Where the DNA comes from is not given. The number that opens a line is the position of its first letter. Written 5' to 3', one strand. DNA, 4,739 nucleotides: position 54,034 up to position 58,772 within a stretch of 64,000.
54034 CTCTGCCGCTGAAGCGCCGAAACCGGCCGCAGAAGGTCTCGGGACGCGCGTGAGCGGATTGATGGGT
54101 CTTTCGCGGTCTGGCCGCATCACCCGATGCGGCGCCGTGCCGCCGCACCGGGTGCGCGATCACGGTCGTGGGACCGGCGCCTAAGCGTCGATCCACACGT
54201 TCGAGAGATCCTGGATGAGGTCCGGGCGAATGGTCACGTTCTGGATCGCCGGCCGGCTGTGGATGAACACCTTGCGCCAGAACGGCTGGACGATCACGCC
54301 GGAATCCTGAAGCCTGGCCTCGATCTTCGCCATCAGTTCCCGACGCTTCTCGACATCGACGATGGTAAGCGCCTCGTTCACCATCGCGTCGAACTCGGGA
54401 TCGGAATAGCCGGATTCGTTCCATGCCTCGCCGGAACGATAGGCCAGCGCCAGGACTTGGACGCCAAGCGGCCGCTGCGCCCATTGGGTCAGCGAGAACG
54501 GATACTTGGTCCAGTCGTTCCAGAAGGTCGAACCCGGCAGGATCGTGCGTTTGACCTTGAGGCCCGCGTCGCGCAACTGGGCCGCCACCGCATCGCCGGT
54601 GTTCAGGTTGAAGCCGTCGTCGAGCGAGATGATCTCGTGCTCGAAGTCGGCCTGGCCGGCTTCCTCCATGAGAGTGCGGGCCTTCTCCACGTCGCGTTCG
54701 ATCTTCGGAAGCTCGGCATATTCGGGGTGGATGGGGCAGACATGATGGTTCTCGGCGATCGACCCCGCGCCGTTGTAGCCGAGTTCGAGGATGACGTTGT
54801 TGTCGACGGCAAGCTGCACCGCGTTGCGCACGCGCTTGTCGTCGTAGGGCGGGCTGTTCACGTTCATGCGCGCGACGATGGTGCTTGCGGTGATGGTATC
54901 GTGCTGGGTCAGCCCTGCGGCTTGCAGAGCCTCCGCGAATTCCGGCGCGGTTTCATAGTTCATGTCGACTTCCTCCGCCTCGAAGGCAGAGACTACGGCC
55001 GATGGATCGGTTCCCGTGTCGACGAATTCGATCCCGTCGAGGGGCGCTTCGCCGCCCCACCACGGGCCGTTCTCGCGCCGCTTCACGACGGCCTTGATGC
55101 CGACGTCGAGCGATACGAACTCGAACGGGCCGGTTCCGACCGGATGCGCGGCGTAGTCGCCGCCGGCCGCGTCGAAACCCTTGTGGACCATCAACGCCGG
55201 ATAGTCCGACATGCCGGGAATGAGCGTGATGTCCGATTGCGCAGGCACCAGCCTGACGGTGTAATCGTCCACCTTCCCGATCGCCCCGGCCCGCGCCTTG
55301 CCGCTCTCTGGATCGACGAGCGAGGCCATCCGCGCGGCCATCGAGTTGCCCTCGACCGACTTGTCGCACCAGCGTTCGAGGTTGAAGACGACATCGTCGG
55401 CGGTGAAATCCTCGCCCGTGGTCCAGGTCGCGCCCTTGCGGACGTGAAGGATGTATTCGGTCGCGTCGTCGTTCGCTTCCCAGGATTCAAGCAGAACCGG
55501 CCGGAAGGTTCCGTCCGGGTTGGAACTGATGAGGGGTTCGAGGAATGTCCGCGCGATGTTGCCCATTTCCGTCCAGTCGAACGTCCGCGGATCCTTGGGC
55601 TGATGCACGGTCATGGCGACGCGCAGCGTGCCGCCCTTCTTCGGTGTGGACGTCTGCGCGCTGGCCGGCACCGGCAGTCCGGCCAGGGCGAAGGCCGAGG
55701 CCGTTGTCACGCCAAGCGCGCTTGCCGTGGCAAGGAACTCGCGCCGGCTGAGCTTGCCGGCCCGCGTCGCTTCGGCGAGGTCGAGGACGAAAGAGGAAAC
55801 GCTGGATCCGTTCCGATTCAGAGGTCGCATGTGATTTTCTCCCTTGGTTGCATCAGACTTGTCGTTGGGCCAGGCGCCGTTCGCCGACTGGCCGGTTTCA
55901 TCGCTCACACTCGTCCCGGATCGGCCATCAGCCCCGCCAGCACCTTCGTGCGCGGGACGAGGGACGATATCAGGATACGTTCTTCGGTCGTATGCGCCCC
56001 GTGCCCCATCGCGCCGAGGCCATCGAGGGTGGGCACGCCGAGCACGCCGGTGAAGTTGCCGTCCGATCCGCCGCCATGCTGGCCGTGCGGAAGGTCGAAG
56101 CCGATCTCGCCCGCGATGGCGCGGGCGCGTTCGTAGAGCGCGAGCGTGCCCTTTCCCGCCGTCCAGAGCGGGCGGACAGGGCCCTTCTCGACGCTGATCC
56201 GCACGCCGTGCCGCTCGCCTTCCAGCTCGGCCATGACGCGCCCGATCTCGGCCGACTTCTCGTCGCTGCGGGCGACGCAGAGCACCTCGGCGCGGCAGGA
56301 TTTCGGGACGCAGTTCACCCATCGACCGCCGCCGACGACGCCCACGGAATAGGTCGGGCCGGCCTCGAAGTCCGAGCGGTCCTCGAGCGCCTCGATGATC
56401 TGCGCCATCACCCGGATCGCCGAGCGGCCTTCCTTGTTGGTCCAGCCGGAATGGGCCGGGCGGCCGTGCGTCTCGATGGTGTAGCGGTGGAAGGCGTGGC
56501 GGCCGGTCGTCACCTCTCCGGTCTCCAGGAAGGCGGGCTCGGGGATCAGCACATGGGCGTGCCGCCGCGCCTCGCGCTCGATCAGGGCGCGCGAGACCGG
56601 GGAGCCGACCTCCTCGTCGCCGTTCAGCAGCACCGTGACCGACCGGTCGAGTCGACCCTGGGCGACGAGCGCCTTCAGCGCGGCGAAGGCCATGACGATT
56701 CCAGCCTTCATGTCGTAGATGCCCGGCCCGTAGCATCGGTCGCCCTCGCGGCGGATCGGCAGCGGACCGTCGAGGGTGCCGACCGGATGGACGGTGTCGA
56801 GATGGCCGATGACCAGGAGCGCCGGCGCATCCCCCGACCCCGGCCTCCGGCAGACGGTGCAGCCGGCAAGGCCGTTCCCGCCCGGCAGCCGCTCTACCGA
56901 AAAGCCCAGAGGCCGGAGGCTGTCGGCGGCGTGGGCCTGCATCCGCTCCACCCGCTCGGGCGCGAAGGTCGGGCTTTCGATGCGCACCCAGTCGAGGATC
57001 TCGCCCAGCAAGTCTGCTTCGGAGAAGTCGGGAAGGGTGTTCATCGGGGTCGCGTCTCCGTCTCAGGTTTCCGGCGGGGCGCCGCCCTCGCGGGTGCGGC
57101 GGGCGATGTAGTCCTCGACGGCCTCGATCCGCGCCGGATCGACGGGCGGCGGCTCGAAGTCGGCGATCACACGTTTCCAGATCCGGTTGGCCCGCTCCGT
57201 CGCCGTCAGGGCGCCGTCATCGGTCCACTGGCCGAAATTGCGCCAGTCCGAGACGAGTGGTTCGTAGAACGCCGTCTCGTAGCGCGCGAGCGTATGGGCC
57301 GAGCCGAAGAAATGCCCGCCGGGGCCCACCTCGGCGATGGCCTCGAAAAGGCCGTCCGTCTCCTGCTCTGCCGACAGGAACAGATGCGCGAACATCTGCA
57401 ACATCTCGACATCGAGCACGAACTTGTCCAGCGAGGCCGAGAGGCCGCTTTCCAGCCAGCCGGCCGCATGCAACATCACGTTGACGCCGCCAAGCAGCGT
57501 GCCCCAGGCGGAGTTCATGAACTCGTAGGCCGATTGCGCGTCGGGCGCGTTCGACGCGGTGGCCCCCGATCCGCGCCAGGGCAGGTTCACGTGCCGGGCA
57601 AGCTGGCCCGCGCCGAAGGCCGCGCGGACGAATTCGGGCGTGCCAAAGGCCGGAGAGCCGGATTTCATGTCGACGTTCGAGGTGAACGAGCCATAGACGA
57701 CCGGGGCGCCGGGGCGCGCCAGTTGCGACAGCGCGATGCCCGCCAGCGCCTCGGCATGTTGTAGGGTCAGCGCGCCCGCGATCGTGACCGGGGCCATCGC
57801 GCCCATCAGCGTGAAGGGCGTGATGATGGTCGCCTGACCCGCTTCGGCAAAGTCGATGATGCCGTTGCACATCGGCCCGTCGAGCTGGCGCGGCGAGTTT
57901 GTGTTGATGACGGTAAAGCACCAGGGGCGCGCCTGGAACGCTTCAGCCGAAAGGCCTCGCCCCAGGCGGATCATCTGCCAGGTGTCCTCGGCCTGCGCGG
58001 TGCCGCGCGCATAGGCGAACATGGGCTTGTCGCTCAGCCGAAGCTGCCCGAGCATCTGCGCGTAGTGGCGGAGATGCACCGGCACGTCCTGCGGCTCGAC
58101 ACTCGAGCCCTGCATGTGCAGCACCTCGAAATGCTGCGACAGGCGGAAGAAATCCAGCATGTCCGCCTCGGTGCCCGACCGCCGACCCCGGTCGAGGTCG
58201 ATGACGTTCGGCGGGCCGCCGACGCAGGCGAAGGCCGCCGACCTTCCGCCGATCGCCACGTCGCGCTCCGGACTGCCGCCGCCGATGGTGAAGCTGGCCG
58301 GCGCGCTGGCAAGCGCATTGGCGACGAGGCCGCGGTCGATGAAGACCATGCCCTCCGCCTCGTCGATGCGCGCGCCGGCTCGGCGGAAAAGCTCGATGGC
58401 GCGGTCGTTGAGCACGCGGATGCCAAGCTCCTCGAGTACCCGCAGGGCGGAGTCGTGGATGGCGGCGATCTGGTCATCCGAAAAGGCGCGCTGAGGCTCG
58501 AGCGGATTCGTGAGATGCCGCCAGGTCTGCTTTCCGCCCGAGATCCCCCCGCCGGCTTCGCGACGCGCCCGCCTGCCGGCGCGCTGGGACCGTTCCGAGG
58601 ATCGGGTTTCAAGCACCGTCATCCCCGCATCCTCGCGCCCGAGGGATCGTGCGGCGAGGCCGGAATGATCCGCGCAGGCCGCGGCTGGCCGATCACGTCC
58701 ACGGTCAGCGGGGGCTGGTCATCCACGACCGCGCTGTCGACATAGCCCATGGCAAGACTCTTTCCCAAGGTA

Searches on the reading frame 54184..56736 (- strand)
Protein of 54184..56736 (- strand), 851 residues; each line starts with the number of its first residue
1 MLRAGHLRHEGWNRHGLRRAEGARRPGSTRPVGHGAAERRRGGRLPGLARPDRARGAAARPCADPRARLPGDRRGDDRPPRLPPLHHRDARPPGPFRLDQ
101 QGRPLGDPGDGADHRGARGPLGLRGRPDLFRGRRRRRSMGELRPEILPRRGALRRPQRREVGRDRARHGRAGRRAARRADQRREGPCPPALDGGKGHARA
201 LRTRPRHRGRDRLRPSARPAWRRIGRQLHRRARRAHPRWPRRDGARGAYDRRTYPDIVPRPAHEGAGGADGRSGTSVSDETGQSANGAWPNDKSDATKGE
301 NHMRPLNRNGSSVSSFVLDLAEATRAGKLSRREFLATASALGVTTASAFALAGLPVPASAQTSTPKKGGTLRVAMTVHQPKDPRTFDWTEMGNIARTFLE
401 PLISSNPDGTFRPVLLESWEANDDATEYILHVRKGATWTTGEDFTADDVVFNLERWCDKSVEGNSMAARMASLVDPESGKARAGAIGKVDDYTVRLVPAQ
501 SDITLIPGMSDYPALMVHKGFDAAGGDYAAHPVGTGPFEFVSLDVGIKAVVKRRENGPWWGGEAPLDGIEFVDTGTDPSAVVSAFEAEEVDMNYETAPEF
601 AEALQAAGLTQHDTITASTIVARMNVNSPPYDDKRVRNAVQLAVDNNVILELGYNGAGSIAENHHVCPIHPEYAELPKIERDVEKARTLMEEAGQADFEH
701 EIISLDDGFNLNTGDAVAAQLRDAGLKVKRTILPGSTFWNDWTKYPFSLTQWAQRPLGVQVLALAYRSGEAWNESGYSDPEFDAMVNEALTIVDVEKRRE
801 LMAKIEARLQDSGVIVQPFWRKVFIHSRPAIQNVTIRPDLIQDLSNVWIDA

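Call 50: search_protein_families(library=pfam, max_evalue=0.001, proteins=[window:54184-56736:-])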
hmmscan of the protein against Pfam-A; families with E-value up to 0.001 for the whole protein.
window:54184-56736:- (851 aa): 1 family
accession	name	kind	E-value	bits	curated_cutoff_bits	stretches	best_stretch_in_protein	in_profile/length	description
PF00496.27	SBP_bac_5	-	3e-62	211.3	32.4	1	411-757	2-351/368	Bacterial extracellular solute-binding proteins, family 5 Middle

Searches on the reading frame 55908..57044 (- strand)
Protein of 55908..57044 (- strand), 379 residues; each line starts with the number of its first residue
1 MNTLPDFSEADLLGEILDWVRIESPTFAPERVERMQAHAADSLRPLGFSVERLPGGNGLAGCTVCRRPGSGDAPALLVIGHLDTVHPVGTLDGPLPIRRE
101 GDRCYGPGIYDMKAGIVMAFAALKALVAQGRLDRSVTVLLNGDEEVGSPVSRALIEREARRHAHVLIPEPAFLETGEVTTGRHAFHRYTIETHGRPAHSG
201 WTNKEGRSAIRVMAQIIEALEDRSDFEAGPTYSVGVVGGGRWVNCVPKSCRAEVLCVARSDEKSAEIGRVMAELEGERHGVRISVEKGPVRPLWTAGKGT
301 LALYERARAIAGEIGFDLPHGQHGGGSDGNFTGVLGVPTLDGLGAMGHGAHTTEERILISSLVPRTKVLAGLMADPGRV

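Call 25: search_protein_families(library=ncbifam, max_evalue=0.00001, proteins=[window:55908-57044:-])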
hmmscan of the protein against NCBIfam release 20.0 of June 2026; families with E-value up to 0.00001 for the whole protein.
window:55908-57044:- (379 aa): 36 families (the best 25 are shown)
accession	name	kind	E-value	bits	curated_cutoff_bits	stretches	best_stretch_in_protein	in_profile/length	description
NF005678.0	PRK07473.1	equivalog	1.8e-119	399.1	386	1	4-374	6-373/376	M20/M25/M40 family metallo-hydrolase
NF005602.0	PRK07338.1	equivalog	1.2e-54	185.4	357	1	76-373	97-396/409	hydrolase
NF004788.0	PRK06133.1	subfamily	4.2e-52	177.5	349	1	11-374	45-411/417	glutamate carboxypeptidase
TIGR01910.1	DapE-ArgE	subfamily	6e-28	98.1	217.6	1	18-368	6-373/373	ArgE/DapE family deacylase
TIGR01892.1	AcOrn-deacetyl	equivalog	3.2e-25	89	297.7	1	38-366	23-358/365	acetylornithine deacetylase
NF006399.0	PRK08651.1-2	equivalog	2e-22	79.8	381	1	11-223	5-216/405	succinyl-diaminopimelate desuccinylase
NF005710.0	PRK07522.1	subfamily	3.4e-18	66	412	1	69-257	65-265/391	acetylornithine deacetylase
NF009557.0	PRK13009.1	equivalog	4.7e-17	62.2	284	1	22-373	13-371/377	succinyl-diaminopimelate desuccinylase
TIGR01900.1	dapE-gram_pos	equivalog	7.2e-16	58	304.2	1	65-255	49-241/351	succinyl-diaminopimelate desuccinylase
NF005914.0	PRK07907.1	subfamily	1e-14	54.3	300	1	18-223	29-243/456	hypothetical protein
TIGR01883.1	PepT-like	hypoth_equivalog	1.7e-13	50.3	274.25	1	16-368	6-355/361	peptidase T-like protein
NF005306.0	PRK06837.1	subfamily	1.7e-13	50.2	376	1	74-375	98-420/427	ArgE/DapE family deacylase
NF006400.0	PRK08651.1-3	equivalog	3.6e-13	49.1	374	1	71-221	81-232/410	succinyl-diaminopimelate desuccinylase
NF003474.0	PRK05111.1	equivalog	5.1e-13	48.7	460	1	42-221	42-217/383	acetylornithine deacetylase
NF005373.0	PRK06915.1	equivalog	6.9e-13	48.3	428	1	64-249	84-281/422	peptidase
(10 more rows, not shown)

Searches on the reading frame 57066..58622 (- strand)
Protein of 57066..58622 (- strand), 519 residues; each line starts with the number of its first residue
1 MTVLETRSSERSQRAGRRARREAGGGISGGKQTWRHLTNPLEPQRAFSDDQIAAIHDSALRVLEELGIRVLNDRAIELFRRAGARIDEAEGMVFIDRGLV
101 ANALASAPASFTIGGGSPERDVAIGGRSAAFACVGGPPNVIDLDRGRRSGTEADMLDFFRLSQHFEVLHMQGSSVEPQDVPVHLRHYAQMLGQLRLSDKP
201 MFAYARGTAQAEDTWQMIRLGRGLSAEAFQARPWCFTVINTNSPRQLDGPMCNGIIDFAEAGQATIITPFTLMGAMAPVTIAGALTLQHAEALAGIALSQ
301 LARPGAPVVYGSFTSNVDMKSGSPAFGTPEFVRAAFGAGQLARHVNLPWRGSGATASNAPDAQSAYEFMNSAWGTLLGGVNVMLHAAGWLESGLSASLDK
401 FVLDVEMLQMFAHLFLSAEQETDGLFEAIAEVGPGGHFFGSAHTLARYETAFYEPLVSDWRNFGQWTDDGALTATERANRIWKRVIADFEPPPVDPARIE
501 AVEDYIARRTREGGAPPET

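Call 27: search_protein_families(library=ncbifam, max_evalue=1e-10, proteins=[window:57066-58622:-])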
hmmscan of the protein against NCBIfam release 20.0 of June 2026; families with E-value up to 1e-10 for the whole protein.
window:57066-58622:- (519 aa): 1 family
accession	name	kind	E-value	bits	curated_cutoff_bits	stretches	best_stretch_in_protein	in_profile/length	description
TIGR02369.2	trimeth_pyl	equivalog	2.9e-88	296.4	525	1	46-504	5-463/469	[trimethylamine--corrinoid protein] Co-methyltransferase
